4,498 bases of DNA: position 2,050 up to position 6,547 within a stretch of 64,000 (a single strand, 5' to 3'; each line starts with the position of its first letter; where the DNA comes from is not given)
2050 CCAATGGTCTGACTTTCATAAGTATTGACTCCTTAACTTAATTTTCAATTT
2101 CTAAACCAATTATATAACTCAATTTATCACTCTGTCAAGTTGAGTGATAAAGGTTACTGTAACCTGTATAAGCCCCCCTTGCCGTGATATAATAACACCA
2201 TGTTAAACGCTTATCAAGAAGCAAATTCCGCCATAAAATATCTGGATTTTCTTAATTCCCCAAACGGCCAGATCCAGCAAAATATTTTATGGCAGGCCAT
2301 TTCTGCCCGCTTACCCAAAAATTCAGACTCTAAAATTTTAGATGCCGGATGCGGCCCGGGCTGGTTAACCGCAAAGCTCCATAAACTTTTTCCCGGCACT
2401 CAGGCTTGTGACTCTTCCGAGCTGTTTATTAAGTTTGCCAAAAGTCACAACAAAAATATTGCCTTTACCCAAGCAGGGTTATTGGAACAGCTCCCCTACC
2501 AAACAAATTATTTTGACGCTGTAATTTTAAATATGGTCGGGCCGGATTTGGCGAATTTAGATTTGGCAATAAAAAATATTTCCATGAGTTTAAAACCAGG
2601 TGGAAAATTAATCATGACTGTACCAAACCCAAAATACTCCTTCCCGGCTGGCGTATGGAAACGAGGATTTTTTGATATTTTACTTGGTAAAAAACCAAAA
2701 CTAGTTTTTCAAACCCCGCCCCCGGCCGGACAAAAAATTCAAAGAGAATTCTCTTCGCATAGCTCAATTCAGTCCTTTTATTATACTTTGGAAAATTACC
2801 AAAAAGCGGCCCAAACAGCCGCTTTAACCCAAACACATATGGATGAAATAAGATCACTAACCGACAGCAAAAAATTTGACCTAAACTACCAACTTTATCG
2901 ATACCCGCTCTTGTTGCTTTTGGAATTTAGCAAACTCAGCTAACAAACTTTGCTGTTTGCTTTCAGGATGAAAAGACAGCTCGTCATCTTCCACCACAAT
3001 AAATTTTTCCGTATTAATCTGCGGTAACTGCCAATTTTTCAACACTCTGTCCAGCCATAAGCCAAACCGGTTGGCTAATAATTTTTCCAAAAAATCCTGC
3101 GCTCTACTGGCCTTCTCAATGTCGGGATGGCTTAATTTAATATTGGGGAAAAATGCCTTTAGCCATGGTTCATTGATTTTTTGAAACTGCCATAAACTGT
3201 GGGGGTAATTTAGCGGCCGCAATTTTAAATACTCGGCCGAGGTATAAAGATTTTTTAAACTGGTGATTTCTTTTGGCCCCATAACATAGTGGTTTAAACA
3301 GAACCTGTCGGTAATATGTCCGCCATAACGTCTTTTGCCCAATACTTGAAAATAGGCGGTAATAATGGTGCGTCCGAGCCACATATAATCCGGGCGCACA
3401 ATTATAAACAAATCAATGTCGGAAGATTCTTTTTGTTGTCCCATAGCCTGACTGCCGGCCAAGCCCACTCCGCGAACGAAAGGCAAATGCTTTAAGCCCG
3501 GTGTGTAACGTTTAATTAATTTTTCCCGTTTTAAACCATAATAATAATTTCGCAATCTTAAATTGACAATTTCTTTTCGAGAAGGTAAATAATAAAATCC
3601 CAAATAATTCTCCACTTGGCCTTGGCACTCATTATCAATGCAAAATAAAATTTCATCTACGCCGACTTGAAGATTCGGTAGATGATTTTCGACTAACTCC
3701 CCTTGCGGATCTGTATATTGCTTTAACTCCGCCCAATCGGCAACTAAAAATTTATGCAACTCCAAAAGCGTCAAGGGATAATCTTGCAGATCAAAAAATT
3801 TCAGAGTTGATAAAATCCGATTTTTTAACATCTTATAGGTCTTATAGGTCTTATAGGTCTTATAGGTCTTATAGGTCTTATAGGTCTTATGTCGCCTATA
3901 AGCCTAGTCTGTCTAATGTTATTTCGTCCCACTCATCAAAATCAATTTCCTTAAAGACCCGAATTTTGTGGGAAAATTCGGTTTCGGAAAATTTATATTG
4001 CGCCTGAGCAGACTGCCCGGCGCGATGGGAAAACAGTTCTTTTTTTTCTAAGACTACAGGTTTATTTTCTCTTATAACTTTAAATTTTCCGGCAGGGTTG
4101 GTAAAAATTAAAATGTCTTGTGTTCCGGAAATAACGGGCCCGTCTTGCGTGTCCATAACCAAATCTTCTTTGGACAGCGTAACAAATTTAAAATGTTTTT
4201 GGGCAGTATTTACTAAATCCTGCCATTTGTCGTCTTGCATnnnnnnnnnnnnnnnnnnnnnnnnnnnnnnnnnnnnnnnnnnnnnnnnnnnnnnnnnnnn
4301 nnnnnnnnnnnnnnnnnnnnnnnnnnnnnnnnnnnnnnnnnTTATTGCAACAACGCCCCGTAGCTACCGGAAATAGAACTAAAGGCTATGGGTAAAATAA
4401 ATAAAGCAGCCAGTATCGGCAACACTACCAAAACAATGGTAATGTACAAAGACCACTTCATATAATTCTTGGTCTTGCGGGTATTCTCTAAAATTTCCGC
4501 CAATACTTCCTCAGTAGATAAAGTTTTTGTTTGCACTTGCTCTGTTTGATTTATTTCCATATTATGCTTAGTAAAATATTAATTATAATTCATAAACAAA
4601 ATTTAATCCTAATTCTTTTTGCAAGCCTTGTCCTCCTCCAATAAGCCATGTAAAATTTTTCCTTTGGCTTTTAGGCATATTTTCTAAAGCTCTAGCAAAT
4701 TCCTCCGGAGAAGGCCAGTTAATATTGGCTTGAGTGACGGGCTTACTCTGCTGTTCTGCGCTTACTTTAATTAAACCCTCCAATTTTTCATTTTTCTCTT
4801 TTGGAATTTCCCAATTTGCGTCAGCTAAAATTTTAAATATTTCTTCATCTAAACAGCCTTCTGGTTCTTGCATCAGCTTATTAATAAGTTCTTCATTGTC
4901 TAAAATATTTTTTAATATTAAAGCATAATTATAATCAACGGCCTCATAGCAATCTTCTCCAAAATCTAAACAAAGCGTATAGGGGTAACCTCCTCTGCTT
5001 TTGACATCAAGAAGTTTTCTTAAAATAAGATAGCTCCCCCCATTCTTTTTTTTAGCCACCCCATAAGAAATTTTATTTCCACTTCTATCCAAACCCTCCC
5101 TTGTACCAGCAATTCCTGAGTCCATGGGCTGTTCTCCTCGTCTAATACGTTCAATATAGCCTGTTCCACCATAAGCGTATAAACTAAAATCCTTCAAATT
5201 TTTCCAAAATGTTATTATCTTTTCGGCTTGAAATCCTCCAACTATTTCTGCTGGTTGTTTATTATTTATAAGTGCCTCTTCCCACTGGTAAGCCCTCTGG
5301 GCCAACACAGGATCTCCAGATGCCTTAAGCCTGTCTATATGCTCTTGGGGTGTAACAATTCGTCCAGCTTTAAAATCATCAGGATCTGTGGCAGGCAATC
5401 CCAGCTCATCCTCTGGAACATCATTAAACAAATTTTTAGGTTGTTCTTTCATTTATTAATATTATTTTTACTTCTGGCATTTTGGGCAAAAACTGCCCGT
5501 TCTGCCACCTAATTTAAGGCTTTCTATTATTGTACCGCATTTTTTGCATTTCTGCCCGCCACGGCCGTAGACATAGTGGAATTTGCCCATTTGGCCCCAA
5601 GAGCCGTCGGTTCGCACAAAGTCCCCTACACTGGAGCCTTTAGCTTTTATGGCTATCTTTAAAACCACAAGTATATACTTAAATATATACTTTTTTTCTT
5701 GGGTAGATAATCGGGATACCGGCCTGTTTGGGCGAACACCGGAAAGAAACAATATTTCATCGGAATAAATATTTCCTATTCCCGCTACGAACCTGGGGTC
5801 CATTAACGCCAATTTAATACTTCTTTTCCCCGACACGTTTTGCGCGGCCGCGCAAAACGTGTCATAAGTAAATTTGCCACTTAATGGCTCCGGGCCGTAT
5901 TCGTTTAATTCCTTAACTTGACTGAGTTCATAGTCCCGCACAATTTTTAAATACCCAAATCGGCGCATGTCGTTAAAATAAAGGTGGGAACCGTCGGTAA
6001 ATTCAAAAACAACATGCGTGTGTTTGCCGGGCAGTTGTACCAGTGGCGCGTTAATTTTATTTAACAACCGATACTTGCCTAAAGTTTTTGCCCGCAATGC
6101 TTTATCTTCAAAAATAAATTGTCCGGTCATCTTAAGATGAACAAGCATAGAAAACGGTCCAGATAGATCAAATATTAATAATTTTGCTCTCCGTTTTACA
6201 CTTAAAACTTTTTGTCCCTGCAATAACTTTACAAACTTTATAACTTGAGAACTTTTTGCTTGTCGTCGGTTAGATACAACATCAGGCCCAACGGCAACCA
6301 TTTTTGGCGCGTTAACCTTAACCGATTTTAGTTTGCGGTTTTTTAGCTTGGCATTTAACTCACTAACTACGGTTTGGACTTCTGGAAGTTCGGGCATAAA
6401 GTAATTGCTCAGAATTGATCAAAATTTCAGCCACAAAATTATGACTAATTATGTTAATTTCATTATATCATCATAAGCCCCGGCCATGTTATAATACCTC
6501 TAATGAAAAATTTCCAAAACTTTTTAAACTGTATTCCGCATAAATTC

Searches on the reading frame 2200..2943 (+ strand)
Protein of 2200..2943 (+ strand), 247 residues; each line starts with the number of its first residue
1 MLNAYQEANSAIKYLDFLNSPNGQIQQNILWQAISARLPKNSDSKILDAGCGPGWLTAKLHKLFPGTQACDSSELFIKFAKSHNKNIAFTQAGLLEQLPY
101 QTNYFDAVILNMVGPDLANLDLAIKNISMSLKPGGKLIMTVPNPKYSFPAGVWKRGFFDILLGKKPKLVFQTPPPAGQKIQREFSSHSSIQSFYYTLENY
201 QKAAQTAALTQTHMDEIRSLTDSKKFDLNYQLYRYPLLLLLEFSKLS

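Call 73: search_protein_families(library=pfam, proteins=[window:2200-2943:+], max_evalue=0.001)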
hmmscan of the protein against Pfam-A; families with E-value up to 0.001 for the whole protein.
window:2200-2943:+ (247 aa): 7 families
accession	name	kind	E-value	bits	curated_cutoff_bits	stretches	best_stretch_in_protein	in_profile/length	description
PF08241.18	Methyltransf_11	-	9.5e-14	52.2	21.2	1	47-139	1-95/95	Methyltransferase domain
PF13847.12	Methyltransf_31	-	5.9e-13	49.2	27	1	41-150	2-120/145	Methyltransferase domain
PF13649.12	Methyltransf_25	-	2.4e-12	47.8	27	1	46-135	1-97/97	Methyltransferase domain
PF13489.12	Methyltransf_23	-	5.9e-09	36.3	27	1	34-146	12-123/164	Methyltransferase domain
PF08242.18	Methyltransf_12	-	6.8e-08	33.6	30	1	47-137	1-98/98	Methyltransferase domain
PF01209.24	Ubie_methyltran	-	2.1e-05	24.5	20.1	1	25-139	29-151/233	ubiE/COQ5 methyltransferase family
PF05175.20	MTS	-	3.6e-05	23.9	23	1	36-111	25-105/170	Methyltransferase small domain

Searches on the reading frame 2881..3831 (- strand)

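Call 73: search_protein_families(library=pfam, proteins=[window:2881-3831:-], max_evalue=0.001)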
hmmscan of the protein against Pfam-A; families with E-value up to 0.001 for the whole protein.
window:2881-3831:- (316 aa): 2 families
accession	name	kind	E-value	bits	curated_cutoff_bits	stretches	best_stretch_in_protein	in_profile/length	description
PF18765.7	Polbeta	-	0.00021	21.8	26.9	1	115-148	9-42/93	Polymerase beta, Nucleotidyltransferase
PF01909.29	NTP_transf_2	-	0.00034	21.4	21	1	119-148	14-43/93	Nucleotidyltransferase domain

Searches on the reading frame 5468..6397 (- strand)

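Call 73: search_protein_families(library=pfam, proteins=[window:5468-6397:-], max_evalue=0.001)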
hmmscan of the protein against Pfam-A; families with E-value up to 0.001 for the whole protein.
window:5468-6397:- (309 aa): 3 families
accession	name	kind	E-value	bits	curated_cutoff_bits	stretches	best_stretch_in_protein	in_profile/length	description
PF01149.29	Fapy_DNA_glyco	-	2.2e-29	102.9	25.5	1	1-149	1-116/117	Formamidopyrimidine-DNA glycosylase N-terminal domain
PF06831.19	H2TH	-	4.1e-22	78.4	34.7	1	168-258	2-90/93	Formamidopyrimidine-DNA glycosylase H2TH domain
PF06827.20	zf-FPG_IleRS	-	3.9e-09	36.6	21.3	1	281-309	1-29/30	Zinc finger found in FPG and IleRS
